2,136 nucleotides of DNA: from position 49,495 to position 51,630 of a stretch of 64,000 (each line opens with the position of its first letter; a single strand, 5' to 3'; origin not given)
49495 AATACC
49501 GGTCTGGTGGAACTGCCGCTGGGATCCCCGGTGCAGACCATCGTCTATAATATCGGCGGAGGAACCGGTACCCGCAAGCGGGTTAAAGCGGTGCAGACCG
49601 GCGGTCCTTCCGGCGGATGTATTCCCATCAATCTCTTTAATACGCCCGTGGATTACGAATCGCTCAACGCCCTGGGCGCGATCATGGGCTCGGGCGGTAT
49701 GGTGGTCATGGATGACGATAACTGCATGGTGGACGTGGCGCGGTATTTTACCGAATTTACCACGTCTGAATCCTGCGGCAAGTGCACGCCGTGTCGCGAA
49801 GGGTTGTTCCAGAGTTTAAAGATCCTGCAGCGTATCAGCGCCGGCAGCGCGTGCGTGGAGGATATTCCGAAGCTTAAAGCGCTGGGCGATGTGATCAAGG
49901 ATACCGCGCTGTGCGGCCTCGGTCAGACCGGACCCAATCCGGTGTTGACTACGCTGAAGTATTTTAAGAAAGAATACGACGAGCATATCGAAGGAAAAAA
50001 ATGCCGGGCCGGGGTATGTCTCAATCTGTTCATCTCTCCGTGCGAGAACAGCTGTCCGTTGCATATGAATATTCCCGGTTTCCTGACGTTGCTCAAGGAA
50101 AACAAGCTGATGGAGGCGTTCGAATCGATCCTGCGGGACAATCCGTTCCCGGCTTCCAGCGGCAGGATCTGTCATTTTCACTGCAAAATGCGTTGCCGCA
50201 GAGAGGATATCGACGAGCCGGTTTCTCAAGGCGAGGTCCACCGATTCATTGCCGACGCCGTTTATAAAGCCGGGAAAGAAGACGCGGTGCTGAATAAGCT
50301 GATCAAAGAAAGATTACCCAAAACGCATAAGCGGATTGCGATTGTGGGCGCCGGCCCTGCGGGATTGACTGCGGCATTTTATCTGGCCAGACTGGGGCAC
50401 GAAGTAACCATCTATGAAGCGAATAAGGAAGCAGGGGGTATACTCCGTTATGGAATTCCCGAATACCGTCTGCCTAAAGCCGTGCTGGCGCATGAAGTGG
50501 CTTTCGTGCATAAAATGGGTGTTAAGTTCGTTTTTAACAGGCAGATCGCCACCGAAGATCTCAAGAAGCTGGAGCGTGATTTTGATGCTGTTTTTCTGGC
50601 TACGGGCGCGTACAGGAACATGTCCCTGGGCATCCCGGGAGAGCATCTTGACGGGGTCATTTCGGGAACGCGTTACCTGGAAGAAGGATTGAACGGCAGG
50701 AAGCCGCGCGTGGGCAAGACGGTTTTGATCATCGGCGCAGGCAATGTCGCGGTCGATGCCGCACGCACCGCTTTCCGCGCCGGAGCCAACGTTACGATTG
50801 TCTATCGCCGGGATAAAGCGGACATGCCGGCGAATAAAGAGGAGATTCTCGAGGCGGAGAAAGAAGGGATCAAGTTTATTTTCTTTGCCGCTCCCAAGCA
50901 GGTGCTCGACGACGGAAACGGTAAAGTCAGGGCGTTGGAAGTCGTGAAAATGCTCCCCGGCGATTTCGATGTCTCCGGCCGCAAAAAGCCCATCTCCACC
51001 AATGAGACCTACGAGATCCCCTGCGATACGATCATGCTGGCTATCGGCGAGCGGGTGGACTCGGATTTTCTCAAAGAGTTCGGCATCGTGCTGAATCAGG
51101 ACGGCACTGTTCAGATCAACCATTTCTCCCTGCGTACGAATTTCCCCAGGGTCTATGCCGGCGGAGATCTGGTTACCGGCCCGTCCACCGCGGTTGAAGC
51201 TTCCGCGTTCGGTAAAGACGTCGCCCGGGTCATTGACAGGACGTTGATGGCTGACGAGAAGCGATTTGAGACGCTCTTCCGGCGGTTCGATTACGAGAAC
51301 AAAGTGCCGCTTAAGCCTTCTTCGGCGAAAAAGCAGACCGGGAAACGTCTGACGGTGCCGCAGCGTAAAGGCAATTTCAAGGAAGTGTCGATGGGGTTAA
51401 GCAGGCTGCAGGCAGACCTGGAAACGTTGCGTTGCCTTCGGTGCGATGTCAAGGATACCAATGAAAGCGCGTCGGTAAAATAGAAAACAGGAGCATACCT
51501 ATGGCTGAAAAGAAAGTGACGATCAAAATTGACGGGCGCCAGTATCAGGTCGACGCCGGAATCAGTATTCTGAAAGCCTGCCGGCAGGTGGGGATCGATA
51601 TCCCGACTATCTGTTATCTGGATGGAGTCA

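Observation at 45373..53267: [FeFe]-hydrogenase cluster with a NuoF-like subunit fused to a GltD-like NADPH domain, adjacent to NfnAB-like genes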

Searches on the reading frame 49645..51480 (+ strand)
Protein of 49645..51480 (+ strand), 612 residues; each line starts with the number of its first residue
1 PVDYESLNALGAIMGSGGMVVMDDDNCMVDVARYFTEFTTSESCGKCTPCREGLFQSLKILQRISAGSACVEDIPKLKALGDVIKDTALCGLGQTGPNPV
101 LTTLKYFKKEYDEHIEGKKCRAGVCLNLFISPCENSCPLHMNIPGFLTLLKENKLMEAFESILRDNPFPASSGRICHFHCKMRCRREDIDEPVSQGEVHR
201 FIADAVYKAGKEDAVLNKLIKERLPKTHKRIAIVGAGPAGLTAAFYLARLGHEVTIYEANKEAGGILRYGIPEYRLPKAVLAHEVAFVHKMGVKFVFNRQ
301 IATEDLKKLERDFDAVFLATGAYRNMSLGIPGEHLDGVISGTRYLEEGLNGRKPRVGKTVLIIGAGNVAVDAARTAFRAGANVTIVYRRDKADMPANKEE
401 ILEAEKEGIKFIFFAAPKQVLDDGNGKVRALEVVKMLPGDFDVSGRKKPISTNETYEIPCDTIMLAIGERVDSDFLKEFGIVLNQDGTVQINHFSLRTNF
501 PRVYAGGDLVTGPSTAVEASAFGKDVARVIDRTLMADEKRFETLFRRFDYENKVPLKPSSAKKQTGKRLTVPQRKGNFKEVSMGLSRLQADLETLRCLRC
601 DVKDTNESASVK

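Call 25: search_solved_structures(query=window:49645-51480:+, max_evalue=1e-30, show_alignments=4)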
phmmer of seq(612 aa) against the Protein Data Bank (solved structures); distinct sequences matched with E-value up to 1e-30: 21.
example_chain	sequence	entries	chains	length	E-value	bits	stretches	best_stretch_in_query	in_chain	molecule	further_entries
9bov_A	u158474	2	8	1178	2.1e-109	369.8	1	131-605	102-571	Molybdopterin oxidoreductase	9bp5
9n5u_A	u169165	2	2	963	2.2e-102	346.6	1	129-537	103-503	NfnA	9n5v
8oh5_C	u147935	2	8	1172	1.1e-93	317.8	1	131-608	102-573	Formate dehydrogenase-O, major subunit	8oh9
5jca_L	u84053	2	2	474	7.5e-92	311.8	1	129-534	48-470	NADH-dependent Ferredoxin:NADP Oxidoreductase (NfnI) subunit alpha | NADH-dependent Ferredoxin:NADP Oxidoreductase subunit alpha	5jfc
5vj7_A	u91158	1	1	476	3.4e-86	293.1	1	129-534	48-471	Oxidoreductase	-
4ylf_B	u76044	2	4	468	7.8e-85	288.6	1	124-534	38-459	Dihydropyrimidine dehydrogenase subunit A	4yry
2vdc_G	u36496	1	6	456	1.9e-55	191.6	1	121-531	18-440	GLUTAMATE SYNTHASE [NADPH] SMALL CHAIN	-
6s6s_G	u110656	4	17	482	2e-55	191.5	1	121-530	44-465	Glutamate synthase [NADPH] small chain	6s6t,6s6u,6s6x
7t2r_B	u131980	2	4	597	2e-48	168.4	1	1-128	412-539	NiFe hydrogenase subunit B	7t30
9n5u_B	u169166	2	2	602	9.3e-46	159.6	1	1-128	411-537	NfnB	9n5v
7q4w_B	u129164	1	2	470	1.7e-45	158.7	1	2-129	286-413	Iron hydrogenase HydB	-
7q4v_B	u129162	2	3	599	2.6e-45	158.1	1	2-129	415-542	Iron hydrogenase HydB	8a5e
7mfm_I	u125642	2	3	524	1.8e-44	155.4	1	120-536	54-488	Glutamate synthase (NADPH) small chain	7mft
8a6t_B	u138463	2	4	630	1.9e-44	155.2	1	1-128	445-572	Electron bifurcating hydrogenase subunit HydB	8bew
8oh5_B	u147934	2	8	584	7.5e-44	153.3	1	1-129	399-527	NAD-reducing hydrogenase subunit HoxF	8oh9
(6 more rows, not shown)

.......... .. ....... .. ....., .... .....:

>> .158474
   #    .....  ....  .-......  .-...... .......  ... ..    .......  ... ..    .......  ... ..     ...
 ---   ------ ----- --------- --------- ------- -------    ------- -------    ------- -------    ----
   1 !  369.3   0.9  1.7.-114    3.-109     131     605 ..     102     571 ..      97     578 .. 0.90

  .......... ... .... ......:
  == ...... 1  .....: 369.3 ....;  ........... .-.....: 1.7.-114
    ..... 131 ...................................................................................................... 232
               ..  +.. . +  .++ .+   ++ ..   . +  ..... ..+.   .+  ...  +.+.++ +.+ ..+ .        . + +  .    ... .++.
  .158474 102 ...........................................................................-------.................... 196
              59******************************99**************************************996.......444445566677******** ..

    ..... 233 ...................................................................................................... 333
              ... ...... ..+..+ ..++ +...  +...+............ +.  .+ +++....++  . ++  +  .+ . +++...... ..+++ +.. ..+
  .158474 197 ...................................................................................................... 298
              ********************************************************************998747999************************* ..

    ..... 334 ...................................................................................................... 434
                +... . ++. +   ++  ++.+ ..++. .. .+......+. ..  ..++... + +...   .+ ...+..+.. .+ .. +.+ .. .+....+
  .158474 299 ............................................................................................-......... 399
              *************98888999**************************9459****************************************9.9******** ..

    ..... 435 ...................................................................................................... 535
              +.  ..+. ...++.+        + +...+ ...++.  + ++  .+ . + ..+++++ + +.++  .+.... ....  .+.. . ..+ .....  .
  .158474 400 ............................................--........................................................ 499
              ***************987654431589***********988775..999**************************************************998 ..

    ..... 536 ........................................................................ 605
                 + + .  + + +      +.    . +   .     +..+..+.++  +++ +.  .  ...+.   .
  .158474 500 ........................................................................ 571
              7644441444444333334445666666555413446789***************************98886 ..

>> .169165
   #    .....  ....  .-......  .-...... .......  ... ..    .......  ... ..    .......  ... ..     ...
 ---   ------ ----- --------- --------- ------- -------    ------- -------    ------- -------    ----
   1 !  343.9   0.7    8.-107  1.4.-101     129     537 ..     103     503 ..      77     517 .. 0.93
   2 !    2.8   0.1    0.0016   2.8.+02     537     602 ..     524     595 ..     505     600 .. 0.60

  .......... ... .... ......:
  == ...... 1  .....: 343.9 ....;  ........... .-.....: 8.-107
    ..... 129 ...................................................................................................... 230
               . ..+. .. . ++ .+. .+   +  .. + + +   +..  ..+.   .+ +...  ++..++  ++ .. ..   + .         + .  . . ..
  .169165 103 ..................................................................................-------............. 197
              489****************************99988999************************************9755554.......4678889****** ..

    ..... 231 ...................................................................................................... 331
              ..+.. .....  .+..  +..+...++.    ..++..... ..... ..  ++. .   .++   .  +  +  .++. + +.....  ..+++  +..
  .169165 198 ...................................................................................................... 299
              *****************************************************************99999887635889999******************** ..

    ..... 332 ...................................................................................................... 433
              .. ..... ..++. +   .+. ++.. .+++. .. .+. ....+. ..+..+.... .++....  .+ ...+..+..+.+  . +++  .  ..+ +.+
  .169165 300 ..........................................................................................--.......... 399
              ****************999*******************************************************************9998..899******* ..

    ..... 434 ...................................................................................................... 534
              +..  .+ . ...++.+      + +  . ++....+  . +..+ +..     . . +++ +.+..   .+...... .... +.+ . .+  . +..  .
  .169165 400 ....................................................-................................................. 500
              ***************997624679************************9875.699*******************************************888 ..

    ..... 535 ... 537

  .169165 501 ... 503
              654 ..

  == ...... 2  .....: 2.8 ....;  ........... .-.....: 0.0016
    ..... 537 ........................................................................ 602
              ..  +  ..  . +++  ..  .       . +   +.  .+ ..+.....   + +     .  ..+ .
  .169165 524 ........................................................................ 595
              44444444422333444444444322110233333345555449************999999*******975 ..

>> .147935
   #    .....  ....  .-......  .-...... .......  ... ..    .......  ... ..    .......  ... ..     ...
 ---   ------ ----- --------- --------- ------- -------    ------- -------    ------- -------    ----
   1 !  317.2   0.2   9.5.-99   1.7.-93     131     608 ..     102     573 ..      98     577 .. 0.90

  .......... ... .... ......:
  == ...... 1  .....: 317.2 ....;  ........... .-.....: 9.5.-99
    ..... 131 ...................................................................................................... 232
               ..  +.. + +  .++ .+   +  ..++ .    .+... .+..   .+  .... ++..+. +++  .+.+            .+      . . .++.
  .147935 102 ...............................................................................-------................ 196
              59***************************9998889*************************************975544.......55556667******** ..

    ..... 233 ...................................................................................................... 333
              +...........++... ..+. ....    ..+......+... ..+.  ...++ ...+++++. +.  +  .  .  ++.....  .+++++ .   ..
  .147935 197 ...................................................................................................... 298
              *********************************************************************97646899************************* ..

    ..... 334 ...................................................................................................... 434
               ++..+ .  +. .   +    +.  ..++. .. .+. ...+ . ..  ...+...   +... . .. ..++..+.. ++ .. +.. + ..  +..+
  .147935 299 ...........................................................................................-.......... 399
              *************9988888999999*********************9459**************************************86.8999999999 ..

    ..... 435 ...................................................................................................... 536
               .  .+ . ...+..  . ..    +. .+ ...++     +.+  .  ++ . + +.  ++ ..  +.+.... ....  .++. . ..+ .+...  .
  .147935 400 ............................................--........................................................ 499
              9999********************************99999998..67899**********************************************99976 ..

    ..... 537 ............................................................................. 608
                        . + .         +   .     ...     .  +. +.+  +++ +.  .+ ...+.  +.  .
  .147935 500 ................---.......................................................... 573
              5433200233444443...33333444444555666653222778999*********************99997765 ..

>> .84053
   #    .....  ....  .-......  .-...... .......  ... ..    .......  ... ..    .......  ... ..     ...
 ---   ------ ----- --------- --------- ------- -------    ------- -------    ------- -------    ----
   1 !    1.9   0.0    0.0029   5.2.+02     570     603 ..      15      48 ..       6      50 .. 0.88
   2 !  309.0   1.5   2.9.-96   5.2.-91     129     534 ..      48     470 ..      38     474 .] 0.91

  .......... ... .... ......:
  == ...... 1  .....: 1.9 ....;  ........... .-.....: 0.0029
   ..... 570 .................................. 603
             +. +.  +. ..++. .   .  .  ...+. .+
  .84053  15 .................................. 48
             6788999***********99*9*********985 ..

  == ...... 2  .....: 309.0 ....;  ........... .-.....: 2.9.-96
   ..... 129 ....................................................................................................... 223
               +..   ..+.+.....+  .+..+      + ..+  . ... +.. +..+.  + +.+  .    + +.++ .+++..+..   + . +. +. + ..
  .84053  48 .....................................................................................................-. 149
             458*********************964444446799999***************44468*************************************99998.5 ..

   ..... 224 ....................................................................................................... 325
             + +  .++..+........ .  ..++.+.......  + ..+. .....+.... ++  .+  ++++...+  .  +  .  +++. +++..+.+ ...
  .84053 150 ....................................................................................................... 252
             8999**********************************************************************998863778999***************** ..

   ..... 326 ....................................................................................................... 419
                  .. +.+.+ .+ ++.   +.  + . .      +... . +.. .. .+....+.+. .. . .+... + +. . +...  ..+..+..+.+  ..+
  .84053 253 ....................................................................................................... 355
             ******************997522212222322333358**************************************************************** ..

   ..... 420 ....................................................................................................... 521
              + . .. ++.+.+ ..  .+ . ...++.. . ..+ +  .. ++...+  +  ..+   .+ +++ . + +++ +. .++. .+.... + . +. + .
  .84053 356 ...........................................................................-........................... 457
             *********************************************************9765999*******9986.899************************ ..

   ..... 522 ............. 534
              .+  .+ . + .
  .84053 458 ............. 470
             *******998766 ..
